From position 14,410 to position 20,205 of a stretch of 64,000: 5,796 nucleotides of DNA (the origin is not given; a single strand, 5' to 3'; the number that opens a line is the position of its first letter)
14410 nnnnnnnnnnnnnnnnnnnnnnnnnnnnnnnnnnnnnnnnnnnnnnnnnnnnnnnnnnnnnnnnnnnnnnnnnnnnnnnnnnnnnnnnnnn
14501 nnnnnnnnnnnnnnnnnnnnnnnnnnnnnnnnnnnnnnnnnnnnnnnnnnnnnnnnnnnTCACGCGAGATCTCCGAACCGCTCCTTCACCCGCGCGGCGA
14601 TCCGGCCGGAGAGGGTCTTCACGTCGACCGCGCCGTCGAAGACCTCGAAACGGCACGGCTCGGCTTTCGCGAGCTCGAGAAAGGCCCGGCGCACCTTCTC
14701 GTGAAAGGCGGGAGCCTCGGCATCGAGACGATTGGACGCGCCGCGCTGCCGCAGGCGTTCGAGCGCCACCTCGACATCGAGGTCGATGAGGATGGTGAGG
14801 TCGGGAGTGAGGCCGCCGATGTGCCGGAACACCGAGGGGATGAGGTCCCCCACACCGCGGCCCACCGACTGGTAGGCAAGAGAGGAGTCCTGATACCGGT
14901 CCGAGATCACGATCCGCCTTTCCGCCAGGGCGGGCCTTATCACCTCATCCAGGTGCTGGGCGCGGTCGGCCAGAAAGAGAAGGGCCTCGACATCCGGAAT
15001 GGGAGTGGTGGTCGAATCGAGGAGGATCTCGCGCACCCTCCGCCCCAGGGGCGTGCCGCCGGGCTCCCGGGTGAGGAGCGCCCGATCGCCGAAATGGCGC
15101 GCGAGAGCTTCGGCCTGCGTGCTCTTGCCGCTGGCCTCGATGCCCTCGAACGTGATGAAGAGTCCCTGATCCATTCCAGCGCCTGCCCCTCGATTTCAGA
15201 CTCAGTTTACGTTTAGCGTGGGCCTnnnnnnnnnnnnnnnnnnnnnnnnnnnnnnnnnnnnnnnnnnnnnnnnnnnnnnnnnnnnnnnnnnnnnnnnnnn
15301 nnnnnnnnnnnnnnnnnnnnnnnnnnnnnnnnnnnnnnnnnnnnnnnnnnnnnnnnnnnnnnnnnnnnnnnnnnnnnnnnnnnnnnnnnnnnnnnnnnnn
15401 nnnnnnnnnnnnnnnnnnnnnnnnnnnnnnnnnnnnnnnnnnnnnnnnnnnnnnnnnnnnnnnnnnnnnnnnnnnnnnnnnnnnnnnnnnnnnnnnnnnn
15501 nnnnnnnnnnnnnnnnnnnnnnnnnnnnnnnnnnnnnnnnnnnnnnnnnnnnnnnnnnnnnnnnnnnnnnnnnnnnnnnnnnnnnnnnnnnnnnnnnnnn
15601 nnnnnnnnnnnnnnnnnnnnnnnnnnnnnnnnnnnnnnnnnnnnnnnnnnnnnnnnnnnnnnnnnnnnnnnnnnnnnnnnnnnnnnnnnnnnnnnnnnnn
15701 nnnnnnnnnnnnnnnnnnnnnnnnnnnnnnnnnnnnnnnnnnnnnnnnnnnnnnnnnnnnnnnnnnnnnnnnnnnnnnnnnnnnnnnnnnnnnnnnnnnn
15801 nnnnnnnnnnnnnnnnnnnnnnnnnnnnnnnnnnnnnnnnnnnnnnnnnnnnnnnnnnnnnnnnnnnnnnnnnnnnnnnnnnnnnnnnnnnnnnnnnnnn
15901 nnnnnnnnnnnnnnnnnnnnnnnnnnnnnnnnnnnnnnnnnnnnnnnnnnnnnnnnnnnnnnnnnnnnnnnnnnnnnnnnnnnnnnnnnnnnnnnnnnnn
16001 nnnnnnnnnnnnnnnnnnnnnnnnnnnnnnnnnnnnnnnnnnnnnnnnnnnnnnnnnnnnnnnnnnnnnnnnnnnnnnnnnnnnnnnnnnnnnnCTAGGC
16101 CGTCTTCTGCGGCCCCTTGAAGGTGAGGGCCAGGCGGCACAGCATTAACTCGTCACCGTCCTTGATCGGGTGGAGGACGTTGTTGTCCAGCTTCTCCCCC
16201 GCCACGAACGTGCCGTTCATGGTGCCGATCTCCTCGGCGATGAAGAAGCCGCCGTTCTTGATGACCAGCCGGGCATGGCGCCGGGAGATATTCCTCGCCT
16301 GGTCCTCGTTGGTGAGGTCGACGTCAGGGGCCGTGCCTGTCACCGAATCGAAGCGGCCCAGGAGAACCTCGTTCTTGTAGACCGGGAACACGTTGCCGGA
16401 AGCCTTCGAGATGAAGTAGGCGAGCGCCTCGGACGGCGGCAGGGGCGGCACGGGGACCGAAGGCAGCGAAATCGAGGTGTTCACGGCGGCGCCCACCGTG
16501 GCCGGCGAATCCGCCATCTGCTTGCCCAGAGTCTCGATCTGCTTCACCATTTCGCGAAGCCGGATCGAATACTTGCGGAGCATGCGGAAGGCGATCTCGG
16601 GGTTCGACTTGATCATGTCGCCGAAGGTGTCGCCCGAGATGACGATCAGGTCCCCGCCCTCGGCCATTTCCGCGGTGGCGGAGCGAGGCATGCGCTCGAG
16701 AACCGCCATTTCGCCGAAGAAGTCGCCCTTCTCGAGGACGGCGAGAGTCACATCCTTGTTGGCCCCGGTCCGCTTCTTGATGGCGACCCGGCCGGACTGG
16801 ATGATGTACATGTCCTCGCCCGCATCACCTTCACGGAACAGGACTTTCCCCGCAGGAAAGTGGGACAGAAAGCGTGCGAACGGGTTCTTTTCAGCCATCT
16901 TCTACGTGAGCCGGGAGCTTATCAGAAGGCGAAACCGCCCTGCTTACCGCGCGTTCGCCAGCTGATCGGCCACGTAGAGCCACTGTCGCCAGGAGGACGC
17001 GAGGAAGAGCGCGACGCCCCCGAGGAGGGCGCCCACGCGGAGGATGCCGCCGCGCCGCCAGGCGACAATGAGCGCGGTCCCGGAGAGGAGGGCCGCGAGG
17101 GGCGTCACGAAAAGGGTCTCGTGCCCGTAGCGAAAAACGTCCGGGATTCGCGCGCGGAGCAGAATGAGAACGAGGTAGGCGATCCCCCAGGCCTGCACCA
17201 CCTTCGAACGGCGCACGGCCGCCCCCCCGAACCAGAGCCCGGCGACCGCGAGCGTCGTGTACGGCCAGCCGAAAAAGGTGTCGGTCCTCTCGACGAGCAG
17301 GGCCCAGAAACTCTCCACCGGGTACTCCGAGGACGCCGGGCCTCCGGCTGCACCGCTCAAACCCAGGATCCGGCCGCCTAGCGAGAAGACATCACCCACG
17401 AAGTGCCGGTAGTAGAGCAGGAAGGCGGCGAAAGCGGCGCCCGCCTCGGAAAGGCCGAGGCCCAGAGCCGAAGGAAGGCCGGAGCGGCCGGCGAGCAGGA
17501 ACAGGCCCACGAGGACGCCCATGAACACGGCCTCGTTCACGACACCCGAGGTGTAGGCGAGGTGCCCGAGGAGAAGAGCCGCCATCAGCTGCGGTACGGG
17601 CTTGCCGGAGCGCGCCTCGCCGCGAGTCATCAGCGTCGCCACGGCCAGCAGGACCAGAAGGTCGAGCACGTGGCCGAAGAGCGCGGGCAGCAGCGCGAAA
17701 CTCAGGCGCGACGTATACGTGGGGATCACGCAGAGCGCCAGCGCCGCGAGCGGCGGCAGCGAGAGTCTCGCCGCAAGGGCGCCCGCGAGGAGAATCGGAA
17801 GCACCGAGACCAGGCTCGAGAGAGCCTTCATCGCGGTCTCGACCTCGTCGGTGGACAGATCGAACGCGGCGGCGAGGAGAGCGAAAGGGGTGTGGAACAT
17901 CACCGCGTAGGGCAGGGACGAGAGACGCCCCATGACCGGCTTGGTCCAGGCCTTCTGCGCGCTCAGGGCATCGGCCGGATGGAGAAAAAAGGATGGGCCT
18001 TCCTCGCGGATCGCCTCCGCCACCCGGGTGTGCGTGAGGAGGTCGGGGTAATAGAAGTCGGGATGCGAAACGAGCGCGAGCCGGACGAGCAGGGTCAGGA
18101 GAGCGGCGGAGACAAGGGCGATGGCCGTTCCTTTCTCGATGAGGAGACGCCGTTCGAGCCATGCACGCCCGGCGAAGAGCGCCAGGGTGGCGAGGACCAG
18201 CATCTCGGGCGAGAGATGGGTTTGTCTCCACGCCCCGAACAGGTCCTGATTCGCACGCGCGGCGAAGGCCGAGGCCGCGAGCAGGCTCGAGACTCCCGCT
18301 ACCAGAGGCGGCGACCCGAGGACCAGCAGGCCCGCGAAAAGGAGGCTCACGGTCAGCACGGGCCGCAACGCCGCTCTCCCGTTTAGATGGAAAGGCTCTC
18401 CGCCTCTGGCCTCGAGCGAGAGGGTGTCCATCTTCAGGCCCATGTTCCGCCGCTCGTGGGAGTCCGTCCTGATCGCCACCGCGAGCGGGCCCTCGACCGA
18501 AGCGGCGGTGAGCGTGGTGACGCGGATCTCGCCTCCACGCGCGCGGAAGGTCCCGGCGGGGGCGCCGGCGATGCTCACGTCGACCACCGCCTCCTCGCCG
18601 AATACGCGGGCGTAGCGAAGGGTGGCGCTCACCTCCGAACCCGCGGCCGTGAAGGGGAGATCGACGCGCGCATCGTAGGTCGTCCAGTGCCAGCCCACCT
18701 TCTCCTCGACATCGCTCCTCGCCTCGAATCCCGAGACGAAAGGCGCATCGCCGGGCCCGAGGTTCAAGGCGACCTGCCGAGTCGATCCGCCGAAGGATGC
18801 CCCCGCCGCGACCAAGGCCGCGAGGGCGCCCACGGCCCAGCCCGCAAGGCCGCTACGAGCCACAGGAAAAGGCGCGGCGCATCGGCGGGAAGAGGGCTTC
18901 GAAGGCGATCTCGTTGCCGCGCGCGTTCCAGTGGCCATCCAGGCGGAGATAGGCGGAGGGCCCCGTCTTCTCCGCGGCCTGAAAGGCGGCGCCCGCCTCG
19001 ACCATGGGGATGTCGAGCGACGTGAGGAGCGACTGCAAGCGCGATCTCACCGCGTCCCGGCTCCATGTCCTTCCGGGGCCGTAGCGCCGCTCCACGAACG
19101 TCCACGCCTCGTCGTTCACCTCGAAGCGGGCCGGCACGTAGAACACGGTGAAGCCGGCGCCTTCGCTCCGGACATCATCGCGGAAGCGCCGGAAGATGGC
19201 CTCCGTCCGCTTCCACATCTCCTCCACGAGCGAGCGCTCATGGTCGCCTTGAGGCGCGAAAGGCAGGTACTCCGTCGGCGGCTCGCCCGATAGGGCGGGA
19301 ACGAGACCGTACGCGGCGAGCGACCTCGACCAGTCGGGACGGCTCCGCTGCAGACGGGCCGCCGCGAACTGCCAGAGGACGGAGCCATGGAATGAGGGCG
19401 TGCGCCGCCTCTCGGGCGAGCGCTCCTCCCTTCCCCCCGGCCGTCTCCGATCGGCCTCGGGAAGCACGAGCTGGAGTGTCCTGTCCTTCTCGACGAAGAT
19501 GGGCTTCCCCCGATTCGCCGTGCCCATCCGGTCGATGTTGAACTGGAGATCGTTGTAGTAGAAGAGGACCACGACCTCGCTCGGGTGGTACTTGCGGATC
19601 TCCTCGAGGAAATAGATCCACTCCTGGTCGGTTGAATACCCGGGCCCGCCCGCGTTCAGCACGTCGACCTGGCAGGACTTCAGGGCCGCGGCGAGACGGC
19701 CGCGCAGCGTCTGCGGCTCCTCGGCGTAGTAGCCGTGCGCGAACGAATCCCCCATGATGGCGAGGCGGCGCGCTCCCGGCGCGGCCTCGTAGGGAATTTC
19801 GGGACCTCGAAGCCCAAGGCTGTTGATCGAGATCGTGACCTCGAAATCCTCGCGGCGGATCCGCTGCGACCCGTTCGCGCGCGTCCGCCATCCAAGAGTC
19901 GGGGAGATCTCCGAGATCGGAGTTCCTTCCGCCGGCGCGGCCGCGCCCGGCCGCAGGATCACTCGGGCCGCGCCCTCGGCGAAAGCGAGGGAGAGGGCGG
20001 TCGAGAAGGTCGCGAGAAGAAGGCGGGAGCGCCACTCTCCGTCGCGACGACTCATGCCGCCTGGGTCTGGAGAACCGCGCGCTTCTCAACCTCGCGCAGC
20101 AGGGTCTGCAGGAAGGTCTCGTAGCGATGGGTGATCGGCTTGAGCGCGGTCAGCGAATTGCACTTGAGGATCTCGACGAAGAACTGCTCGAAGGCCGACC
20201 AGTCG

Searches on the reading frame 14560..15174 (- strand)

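Call 6: search_protein_families(library=pfam, proteins=[window:14560-15174:-])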
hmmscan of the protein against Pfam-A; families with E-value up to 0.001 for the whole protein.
window:14560-15174:- (204 aa): 3 families
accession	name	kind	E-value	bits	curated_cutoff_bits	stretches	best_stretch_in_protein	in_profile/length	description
PF02223.23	Thymidylate_kin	-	2.3e-47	161.5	27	1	9-185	1-178/185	Thymidylate kinase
PF13671.12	AAA_33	-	1.6e-05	25.7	27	0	8-153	3-127/143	AAA domain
PF13521.12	AAA_28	-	0.00092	19.9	27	0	7-162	2-143/164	AAA domain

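Call 7: search_protein_families(library=ncbifam, proteins=[window:14560-15174:-], max_evalue=1e-10)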
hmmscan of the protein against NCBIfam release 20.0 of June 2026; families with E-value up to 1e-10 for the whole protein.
window:14560-15174:- (204 aa): 1 family
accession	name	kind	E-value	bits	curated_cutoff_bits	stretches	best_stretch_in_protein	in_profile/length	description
TIGR00041.1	DTMP_kinase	equivalog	8.2e-52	175.8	83.25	1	1-188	1-192/196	dTMP kinase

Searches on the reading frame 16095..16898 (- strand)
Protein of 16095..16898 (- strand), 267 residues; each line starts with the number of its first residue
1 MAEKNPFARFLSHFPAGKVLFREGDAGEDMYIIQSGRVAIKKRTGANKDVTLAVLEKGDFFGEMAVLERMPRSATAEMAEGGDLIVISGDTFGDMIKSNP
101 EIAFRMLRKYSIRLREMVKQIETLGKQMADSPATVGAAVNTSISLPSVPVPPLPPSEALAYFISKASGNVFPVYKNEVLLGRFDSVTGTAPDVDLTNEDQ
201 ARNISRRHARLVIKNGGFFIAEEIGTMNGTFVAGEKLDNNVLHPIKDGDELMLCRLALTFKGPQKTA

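Call 6: search_protein_families(library=pfam, proteins=[window:16095-16898:-])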
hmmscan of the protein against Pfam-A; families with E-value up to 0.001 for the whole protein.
window:16095-16898:- (267 aa): 2 families
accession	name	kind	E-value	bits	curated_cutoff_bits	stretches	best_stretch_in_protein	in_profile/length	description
PF00027.35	cNMP_binding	-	3.9e-23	81.7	27.5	1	13-99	3-89/89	Cyclic nucleotide-binding domain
PF00498.31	FHA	-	3e-10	40.8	20.7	1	188-253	4-66/67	FHA domain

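Call 7: search_protein_families(library=ncbifam, proteins=[window:16095-16898:-], max_evalue=1e-10)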
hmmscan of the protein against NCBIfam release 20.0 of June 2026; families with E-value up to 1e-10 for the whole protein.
window:16095-16898:- (267 aa): 2 families
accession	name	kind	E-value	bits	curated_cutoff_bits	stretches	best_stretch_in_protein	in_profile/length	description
NF008732.0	PRK11753.1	equivalog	8.2e-15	54.8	266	1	13-124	27-139/214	cAMP-activated global transcriptional regulator CRP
NF058543.1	ActPatMycb56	equivalog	3.9e-11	42.4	460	1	15-122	25-130/317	acetyltransferase Pat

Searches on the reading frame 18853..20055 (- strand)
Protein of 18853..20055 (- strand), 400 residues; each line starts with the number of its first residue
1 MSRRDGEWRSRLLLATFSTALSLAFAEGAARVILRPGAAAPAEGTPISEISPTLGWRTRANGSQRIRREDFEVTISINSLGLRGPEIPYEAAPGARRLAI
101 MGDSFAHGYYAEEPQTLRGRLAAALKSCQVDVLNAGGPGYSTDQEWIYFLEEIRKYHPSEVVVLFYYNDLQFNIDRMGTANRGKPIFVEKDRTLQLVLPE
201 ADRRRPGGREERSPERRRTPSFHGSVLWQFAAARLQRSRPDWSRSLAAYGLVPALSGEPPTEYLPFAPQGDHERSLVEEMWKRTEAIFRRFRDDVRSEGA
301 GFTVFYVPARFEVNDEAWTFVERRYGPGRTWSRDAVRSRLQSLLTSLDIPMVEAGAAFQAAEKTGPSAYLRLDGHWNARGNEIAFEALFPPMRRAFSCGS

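Call 6: search_protein_families(library=pfam, proteins=[window:18853-20055:-])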
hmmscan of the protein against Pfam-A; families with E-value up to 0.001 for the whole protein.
window:18853-20055:- (400 aa): 2 families
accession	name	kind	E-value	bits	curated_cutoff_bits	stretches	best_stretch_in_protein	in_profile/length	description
PF16822.11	ALGX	-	4.3e-08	33.6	26.5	1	280-388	24-126/268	SGNH hydrolase-like domain, acetyltransferase AlgX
PF13472.12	Lipase_GDSL_2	-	3e-06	28.3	32.9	1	101-382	2-177/178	GDSL-like Lipase/Acylhydrolase family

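Call 7: search_protein_families(library=ncbifam, proteins=[window:18853-20055:-], max_evalue=1e-10)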
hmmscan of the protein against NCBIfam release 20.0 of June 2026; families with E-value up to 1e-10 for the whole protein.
window:18853-20055:- (400 aa): 0 families
